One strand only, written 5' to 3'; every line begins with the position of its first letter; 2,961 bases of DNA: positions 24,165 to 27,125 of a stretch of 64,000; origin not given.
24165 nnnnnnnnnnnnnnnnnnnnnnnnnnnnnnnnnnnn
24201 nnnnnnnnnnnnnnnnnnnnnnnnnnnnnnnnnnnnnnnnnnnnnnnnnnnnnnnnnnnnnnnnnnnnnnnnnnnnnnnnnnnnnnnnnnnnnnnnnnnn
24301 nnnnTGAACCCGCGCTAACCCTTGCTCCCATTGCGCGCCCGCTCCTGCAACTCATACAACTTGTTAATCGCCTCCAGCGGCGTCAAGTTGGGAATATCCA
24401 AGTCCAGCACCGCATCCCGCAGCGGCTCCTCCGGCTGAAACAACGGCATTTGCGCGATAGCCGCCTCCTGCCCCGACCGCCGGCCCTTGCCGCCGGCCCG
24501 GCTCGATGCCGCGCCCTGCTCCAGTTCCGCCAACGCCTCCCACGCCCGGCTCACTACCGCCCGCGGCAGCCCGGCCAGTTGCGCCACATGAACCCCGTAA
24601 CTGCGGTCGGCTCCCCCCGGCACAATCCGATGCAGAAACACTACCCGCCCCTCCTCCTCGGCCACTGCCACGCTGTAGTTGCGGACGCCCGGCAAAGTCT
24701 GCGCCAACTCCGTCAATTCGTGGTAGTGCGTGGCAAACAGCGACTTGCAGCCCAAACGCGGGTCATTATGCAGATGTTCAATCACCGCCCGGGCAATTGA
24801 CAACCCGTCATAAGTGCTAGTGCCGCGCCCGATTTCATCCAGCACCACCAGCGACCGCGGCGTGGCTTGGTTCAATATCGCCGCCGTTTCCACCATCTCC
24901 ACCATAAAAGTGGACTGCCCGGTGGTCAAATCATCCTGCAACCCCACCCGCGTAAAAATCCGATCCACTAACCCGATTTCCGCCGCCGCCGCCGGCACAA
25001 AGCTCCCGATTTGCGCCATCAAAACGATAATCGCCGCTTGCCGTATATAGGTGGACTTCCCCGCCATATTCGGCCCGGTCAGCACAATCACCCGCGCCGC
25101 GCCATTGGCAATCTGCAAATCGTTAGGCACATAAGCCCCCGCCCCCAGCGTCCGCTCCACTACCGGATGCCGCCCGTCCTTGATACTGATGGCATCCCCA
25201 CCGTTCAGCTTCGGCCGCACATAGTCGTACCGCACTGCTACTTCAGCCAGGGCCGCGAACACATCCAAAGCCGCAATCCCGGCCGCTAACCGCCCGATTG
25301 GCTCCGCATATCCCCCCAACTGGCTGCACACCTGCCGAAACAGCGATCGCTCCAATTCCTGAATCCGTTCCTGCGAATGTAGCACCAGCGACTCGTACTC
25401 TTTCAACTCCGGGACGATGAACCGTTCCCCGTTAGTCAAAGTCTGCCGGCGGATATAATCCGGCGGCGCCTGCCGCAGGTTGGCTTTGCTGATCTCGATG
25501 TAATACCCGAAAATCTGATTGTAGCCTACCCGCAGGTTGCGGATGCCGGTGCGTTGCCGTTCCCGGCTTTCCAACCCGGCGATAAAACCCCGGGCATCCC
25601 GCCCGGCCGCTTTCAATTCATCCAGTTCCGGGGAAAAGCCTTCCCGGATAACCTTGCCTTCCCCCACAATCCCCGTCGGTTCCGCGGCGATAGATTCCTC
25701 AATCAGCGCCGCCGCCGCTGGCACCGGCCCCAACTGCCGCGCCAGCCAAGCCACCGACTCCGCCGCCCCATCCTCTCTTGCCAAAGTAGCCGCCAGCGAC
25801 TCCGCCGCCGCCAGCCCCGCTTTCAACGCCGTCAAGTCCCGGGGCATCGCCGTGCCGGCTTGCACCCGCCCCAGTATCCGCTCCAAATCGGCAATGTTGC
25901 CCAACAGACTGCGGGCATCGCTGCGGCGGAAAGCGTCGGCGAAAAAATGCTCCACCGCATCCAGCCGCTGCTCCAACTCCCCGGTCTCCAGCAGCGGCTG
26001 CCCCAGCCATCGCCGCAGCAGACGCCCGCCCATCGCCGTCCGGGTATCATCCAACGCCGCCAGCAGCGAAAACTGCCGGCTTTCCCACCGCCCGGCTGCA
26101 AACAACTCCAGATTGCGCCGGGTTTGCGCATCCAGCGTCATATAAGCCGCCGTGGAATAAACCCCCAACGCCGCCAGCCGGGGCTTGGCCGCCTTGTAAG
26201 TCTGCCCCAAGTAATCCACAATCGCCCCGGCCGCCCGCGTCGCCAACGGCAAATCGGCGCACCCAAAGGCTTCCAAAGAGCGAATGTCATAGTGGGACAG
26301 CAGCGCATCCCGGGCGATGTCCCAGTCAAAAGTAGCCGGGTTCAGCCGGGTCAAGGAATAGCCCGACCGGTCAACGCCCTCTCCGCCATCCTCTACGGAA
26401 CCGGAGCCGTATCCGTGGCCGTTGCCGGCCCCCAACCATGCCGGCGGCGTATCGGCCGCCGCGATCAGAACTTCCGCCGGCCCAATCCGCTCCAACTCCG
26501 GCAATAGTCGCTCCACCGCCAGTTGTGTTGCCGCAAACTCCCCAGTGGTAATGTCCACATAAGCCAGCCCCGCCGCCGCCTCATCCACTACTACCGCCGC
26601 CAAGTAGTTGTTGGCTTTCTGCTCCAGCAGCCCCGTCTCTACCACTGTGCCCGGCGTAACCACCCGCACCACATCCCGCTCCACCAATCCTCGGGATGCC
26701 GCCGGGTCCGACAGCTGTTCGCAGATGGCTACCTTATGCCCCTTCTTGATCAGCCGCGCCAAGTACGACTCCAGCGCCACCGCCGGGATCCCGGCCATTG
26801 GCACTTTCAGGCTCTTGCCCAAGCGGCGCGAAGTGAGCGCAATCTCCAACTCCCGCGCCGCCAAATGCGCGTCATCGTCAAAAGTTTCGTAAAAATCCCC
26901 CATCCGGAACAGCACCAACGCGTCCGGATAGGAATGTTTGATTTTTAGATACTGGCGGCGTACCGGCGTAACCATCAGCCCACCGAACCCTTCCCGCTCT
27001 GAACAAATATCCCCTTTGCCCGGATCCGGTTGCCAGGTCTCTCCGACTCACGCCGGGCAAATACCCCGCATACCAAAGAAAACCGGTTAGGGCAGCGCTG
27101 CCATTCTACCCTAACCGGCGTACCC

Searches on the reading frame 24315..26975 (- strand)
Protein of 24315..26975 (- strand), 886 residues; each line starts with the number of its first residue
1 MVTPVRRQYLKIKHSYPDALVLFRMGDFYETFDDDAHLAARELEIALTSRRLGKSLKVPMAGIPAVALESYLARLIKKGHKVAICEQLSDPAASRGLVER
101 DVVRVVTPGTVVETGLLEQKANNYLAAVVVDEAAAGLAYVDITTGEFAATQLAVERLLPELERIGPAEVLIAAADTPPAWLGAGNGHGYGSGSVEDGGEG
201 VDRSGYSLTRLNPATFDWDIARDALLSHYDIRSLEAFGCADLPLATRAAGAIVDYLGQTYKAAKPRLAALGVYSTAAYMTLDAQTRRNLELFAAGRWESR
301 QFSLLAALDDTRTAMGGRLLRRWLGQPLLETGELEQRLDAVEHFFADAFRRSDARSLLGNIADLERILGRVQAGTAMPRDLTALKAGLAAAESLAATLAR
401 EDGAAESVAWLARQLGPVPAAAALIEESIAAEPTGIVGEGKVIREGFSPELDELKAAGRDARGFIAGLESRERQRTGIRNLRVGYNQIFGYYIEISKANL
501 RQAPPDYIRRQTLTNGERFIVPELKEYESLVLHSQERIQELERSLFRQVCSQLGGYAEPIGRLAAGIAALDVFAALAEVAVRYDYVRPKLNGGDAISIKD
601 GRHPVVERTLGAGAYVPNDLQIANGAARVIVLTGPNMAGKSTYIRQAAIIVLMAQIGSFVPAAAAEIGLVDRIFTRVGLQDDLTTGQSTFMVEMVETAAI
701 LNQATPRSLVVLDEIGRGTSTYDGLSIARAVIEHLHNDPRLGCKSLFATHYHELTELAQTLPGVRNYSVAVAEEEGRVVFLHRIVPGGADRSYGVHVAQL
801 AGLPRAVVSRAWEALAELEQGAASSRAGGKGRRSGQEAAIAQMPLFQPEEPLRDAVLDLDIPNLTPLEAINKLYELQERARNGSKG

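Call 54: search_protein_families(library=pfam, proteins=[window:24315-26975:-], max_evalue=0.00001)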
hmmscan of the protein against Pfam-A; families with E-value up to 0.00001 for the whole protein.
window:24315-26975:- (886 aa): 5 families
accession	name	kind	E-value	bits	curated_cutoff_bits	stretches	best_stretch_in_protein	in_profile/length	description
PF00488.27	MutS_V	-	6.9e-83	277.7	30.2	1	630-819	1-188/188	MutS domain V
PF05192.23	MutS_III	-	9.6e-46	157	34.1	1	284-577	1-194/194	MutS domain III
PF01624.25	MutS_I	-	5.1e-41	139.9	20.6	1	3-113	1-111/113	MutS domain I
PF05190.23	MutS_IV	-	1.2e-26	93.3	22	1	446-537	1-92/92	MutS family domain IV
PF05188.22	MutS_II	-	2.9e-18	67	25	1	123-262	1-127/133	MutS domain II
